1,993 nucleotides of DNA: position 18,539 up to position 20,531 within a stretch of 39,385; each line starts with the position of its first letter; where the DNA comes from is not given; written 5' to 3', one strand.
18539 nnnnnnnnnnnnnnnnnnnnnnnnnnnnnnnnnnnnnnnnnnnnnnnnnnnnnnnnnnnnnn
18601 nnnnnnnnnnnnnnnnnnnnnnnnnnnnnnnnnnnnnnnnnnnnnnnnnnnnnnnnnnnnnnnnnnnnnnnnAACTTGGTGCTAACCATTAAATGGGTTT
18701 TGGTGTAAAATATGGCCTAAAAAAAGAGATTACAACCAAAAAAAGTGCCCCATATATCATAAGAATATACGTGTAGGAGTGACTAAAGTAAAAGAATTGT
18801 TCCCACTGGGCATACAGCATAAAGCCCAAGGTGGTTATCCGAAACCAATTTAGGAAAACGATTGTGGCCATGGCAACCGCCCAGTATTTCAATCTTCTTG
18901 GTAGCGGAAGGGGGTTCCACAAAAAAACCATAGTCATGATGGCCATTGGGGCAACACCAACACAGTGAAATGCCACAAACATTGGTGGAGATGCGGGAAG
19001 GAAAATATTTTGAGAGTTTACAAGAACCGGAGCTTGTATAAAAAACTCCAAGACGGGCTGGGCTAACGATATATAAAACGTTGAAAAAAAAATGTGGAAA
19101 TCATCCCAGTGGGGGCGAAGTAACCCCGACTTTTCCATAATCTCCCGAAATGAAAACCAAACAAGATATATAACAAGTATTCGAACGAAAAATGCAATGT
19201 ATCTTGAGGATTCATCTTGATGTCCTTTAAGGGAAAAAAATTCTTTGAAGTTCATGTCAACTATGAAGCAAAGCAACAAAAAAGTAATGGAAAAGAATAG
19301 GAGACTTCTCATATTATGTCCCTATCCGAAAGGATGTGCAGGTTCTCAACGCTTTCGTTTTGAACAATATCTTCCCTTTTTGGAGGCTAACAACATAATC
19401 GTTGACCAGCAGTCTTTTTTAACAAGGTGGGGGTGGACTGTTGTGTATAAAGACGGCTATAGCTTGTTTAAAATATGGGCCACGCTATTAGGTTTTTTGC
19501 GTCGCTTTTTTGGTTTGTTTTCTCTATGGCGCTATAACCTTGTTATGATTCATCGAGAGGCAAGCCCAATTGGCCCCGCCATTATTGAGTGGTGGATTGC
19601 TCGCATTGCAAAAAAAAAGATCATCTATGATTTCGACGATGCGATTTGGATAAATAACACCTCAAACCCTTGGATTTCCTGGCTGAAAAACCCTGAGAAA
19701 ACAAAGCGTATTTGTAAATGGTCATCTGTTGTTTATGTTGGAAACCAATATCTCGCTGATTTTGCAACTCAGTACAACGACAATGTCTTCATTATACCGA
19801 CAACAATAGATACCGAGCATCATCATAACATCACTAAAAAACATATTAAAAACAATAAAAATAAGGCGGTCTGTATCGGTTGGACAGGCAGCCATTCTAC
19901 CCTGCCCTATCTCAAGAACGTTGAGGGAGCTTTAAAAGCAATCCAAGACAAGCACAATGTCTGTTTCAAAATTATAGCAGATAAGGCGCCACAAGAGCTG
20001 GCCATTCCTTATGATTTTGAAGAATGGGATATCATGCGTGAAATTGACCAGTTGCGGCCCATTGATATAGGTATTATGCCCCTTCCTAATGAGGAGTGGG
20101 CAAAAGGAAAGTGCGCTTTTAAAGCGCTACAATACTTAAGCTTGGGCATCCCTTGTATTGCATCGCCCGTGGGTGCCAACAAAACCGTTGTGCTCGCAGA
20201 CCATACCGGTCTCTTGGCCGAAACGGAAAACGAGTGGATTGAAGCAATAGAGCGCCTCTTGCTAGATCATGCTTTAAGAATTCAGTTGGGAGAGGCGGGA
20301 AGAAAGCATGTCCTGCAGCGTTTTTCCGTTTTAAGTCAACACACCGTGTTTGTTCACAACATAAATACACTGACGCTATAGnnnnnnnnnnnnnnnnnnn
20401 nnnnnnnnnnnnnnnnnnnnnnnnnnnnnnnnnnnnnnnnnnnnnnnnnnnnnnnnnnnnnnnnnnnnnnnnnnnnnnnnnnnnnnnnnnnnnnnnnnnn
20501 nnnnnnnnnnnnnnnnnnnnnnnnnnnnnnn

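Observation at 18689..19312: Orphan exosortase-family protein co-transcribed with sugar-nucleotide enzymes in the middle of the glycan locus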

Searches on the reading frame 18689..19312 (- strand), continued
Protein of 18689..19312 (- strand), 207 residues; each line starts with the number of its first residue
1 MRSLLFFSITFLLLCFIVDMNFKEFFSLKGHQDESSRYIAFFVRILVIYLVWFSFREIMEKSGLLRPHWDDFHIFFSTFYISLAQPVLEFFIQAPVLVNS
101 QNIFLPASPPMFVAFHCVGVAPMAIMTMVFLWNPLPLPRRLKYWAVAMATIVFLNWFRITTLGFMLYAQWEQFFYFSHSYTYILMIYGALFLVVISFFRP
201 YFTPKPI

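Call 75: search_protein_families(library=pfam, proteins=[L108:5153-5845:-, L108:6919-7800:-, L108:9001-9966:-, L108:13544-14419:-, L108:14422-15369:-, L108:15469-16308:-, L099:3333-4019:-, L099:5131-6087:-, L099:10465-11142:+, L099:12976-14025:-], max_evalue=0.001)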
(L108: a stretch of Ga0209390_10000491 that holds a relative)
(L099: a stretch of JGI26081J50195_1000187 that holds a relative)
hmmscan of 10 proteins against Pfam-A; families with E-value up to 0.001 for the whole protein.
L108:5153-5845:- (230 aa): 0 families

L108:6919-7800:- (293 aa): 9 families
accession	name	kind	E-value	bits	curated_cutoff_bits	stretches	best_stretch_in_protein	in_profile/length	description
PF13489.12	Methyltransf_23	-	6.2e-30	104.5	27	1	71-219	12-161/164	Methyltransferase domain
PF08241.18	Methyltransf_11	-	1.1e-15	58.4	21.2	1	85-173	1-94/95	Methyltransferase domain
PF13847.12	Methyltransf_31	-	1.1e-12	48.3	27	1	80-178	3-113/145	Methyltransferase domain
PF13649.12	Methyltransf_25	-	1.7e-12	48.3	27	1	84-170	1-97/97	Methyltransferase domain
PF08242.18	Methyltransf_12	-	8.3e-12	46.1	30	1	85-171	1-97/98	Methyltransferase domain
PF07021.18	MetW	-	6.3e-10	39.4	21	1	79-180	12-113/193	Methionine biosynthesis protein MetW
PF02353.26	CMAS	-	2.4e-06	27.5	27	1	79-168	61-158/273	Mycolic acid cyclopropane synthetase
PF01728.25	FtsJ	-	0.00036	20.9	24.1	1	69-111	10-54/181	FtsJ-like methyltransferase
PF05219.18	DREV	-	0.00039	20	26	1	61-173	74-185/265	DREV methyltransferase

L108:9001-9966:- (321 aa): 8 families
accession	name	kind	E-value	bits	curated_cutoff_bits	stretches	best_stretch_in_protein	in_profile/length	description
PF16363.11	GDP_Man_Dehyd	-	6.7e-62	210.3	27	1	5-309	1-331/332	GDP-mannose 4,6 dehydratase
PF01370.27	Epimerase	-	3.9e-57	193.9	20.9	1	4-246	1-239/240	NAD dependent epimerase/dehydratase family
PF01073.25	3Beta_HSD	-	7.3e-23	81.4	22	1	5-238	1-236/280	3-beta hydroxysteroid dehydrogenase/isomerase family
PF02719.21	Polysacc_synt_2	-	2.5e-16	60.2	20.2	1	4-270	1-252/293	Polysaccharide biosynthesis protein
PF04321.23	RmlD_sub_bind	-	6.4e-12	45.6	27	1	3-269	2-239/287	RmlD substrate binding domain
PF07993.18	NAD_binding_4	-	8.8e-12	45.2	20.1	1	66-221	79-252/258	Male sterility protein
PF00106.31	adh_short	-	1e-06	28.8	26.6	1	3-117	2-127/195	short chain dehydrogenase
PF13460.12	NAD_binding_10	-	4.6e-05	23.8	27.2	1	8-152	1-121/184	NAD(P)H-binding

L108:13544-14419:- (291 aa): 3 families
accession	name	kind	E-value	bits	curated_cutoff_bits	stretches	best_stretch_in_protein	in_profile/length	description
PF00535.33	Glycos_transf_2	-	3.7e-34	118.5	23.3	1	6-122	1-117/168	Glycosyl transferase family 2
PF13641.12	Glyco_tranf_2_3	-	2.7e-10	41.1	27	1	5-123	3-125/230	Glycosyltransferase like family 2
PF10111.15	Glyco_tranf_2_2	-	2.5e-08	34.2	27.3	1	6-111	1-109/276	Glycosyltransferase like family 2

L108:14422-15369:- (315 aa): 3 families
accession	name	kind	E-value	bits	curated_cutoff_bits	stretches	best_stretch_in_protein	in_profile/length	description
PF00535.33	Glycos_transf_2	-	1.4e-29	103.6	23.3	1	4-127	1-128/168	Glycosyl transferase family 2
PF10111.15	Glyco_tranf_2_2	-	2.7e-12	47.2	27.3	1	4-102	1-106/276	Glycosyltransferase like family 2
PF13641.12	Glyco_tranf_2_3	-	3.4e-12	47.3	27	1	3-115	3-123/230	Glycosyltransferase like family 2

L108:15469-16308:- (279 aa): 1 family
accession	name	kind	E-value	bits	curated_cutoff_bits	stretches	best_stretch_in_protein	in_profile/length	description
PF18922.5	DUF5672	-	6.4e-53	179.2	24.4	1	60-257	2-164/164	Protein of unknown function (DUF5672)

L099:3333-4019:- (228 aa): 0 families

L099:5131-6087:- (318 aa): 7 families
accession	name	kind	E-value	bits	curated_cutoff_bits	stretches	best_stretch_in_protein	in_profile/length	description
PF16363.11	GDP_Man_Dehyd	-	1.9e-56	192.4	27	1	5-309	1-331/332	GDP-mannose 4,6 dehydratase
PF01370.27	Epimerase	-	3.8e-51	174.2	20.9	1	4-246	1-239/240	NAD dependent epimerase/dehydratase family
PF01073.25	3Beta_HSD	-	4.8e-22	78.7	22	1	5-271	1-274/280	3-beta hydroxysteroid dehydrogenase/isomerase family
PF02719.21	Polysacc_synt_2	-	3.5e-11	43.3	20.2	1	4-231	1-217/293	Polysaccharide biosynthesis protein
PF07993.18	NAD_binding_4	-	3.7e-09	36.6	20.1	1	66-183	79-209/258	Male sterility protein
PF04321.23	RmlD_sub_bind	-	1.6e-07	31.1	27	1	3-206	2-174/287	RmlD substrate binding domain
PF00106.31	adh_short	-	3.1e-05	24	26.6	1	2-77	1-72/195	short chain dehydrogenase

L099:10465-11142:+ (225 aa): 1 family
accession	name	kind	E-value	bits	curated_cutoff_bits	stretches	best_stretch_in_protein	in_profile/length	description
PF03567.20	Sulfotransfer_2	-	0.00087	19.9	22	0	5-224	6-252/252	Sulfotransferase family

L099:12976-14025:- (349 aa): 2 families
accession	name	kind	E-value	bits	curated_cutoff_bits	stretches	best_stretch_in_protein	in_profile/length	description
PF00534.26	Glycos_transf_1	-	1.7e-14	54.2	26.4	1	169-323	3-166/172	Glycosyl transferases group 1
PF13692.12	Glyco_trans_1_4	-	6.6e-12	46.3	27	1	184-313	4-138/142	Glycosyl transferases group 1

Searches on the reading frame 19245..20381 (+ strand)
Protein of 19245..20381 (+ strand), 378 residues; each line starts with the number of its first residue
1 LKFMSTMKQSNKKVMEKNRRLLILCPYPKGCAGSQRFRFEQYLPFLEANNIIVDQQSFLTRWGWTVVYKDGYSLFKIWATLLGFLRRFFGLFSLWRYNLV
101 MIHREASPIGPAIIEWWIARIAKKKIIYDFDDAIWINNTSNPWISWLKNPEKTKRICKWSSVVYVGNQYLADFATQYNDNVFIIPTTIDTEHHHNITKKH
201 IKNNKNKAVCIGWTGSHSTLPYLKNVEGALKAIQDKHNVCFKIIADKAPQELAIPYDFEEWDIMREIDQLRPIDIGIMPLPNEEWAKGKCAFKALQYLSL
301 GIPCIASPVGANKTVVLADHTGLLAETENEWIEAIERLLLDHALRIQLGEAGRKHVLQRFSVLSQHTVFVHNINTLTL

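Call 7: search_protein_families(library=pfam, proteins=[window:19245-20381:+], max_evalue=0.001)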
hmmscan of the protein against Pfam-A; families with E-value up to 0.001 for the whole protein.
window:19245-20381:+ (378 aa): 3 families
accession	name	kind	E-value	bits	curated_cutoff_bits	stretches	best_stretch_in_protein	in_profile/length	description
PF13692.12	Glyco_trans_1_4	-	8.8e-08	33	27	1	239-341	34-142/142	Glycosyl transferases group 1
PF00534.26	Glycos_transf_1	-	3e-07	30.6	26.4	1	293-355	108-172/172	Glycosyl transferases group 1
PF13524.12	Glyco_trans_1_2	-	6.7e-05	23.3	25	1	287-361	60-134/144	Glycosyl transferase-like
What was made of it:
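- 19254..20381 (+): GT1/GT4-like glycosyltransferase ('GT378'), divergent from the exosortase gene. The two start codons share one CATG. Pfam Glyco_trans_1_4 and Glycos_transf_1 (call 7).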

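Call 9: search_protein_families(library=ncbifam, proteins=[window:19245-20381:+], max_evalue=0.00001)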
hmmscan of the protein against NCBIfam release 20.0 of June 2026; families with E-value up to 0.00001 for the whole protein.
window:19245-20381:+ (378 aa): 3 families
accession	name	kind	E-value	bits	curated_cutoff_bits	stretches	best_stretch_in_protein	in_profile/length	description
NF038229.1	Glyco4_Geo_Pelo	equivalog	1.5e-08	34.1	400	1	295-362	255-322/338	GPMC system family 4 glycosyltransferase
NF041876.1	EPS_EpsE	equivalog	1.5e-06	27.8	400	1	298-362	316-382/389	exopolysaccharide biosynthesis GT4 family glycosyltransferase EpsE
TIGR03088.1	stp2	hypoth_equivalog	2.4e-06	26.8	409.05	1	295-363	290-360/374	TIGR03088 family PEP-CTERM/XrtA system glycosyltransferase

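Call 24: search_protein_families(library=ncbifam, proteins=[window:19245-20381:+], max_evalue=1)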
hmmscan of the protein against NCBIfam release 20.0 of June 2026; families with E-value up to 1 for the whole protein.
window:19245-20381:+ (378 aa): 7 families
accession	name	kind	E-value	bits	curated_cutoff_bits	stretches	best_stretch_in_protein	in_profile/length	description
NF038229.1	Glyco4_Geo_Pelo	equivalog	1.5e-08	34.1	400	1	295-362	255-322/338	GPMC system family 4 glycosyltransferase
NF041876.1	EPS_EpsE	equivalog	1.5e-06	27.8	400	1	298-362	316-382/389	exopolysaccharide biosynthesis GT4 family glycosyltransferase EpsE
TIGR03088.1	stp2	hypoth_equivalog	2.4e-06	26.8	409.05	1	295-363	290-360/374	TIGR03088 family PEP-CTERM/XrtA system glycosyltransferase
TIGR03087.1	stp1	hypoth_equivalog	2.9e-05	23.4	316.65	1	293-361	314-382/397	TIGR03087 family PEP-CTERM/XrtA system glycosyltransferase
TIGR02149.1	glgA_Coryne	subfamily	7.8e-05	22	302.4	1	297-362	303-376/391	glycogen synthase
TIGR03449.1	mycothiol_MshA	equivalog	0.00024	20.1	462.5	1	294-356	320-384/406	D-inositol-3-phosphate glycosyltransferase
TIGR03999.1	thiol_BshA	equivalog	0.017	14.1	273.7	1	293-362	288-359/375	N-acetyl-alpha-D-glucosaminyl L-malate synthase BshA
